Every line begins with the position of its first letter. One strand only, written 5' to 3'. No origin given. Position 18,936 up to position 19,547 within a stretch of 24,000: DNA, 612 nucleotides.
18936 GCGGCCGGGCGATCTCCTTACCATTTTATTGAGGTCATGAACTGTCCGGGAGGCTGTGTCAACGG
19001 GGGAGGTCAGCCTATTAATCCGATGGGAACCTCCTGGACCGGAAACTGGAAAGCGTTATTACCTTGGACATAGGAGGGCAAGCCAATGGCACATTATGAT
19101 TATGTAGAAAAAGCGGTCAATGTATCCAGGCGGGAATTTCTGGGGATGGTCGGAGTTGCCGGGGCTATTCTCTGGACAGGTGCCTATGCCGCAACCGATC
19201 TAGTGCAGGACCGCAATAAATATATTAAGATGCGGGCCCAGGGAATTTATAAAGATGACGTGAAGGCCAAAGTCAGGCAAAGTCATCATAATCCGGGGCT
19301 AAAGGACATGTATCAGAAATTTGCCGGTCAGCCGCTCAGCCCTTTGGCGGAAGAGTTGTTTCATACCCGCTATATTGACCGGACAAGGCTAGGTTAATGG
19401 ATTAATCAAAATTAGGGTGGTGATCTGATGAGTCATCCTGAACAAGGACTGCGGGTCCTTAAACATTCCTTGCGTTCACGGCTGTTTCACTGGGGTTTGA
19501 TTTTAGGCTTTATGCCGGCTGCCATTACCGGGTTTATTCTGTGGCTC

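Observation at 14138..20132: Two tandem Tat-exported [FeFe]-hydrogenase operons, each coupled to a different membrane (quinone-type) module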

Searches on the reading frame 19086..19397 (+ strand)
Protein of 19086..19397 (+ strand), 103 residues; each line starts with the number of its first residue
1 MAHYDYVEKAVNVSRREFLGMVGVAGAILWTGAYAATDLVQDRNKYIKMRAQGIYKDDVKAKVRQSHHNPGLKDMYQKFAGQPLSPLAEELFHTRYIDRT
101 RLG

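Call 3: search_protein_families(library=pfam, proteins=[window:19086-19397:+], max_evalue=0.01)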
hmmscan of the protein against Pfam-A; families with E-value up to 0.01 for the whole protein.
window:19086-19397:+ (103 aa): 1 family
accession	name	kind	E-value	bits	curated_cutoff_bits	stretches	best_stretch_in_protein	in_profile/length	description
PF02256.22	Fe_hyd_SSU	-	4.4e-20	71.9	24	1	44-99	1-56/56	Iron hydrogenase small subunit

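Call 4: search_protein_families(library=ncbifam, proteins=[window:19086-19397:+], max_evalue=0.01)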
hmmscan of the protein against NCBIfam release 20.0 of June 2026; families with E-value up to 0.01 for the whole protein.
window:19086-19397:+ (103 aa): 3 families
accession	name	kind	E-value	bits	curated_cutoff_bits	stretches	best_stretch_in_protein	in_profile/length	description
NF040763.1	FeFe_hydrog_A6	exception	1.5e-13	50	765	1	40-99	512-571/571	NADH-dependent [FeFe] hydrogenase, group A6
NF040762.1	Hydr_FeFe_Clost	exception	1.1e-09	37.4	900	1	27-96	502-571/572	ferredoxin hydrogenase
TIGR01409.1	TAT_signal_seq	domain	0.001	19.3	16.7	1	13-33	1-21/29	twin-arginine translocation signal domain-containing protein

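Call 70: search_solved_structures(query=window:19086-19397:+, max_evalue=0.001)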
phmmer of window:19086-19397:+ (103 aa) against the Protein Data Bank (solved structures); distinct sequences matched with E-value up to 0.001: 36.
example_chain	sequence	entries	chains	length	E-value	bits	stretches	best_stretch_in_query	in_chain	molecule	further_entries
7qv7_D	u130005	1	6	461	4.5e-10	43.1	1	41-101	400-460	Hydrogen dependent carbon dioxide reductase subunit HydA2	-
2n0s_A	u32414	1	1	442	3.2e-08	37.1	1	45-97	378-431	Fe-hydrogenase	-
3lx4_A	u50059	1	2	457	3.3e-08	37.1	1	45-97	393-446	Fe-hydrogenase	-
6gm5_A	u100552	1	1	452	3.4e-08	37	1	45-97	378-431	Fe-hydrogenase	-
6gm6_A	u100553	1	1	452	3.4e-08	37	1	45-97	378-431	Fe-hydrogenase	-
6gm7_A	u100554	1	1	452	3.4e-08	37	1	45-97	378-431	Fe-hydrogenase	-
6gl6_A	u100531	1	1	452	3.5e-08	37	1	48-97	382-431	Fe-hydrogenase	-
4r0v_A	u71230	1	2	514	4.5e-08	36.7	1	45-97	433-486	Fe-hydrogenase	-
8a6t_A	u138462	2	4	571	4.2e-07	33.6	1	17-100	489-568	Electron bifurcating hydrogenase subunit HydA1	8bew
1hfe_S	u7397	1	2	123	4.9e-07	33.3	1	12-101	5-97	PROTEIN (FE-ONLY HYDROGENASE (E.C.1.18.99.1) (SMALLER SUBUNIT))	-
1e08_D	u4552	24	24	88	1.5e-05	28.6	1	45-101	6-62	[FE]-HYDROGENASE (SMALL SUBUNIT) | PERIPLASMIC [FE] HYDROGENASE SMALL SUBUNIT | HydB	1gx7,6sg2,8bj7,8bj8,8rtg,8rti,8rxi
9rkm_A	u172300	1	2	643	3.1e-05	27.6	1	42-101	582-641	[FeFe]-hydrogenase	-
30jk_A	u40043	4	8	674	3.3e-05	27.5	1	42-101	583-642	[FeFe]-hydrogenase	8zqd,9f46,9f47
7q4v_A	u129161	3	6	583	8.2e-05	26.2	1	49-101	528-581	Iron hydrogenase HydA1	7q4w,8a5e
8ru6_B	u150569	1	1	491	0.00016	25.3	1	42-101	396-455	Periplasmic [Fe] hydrogenase large subunit,CpI,Periplasmic [Fe] hydrogenase small subunit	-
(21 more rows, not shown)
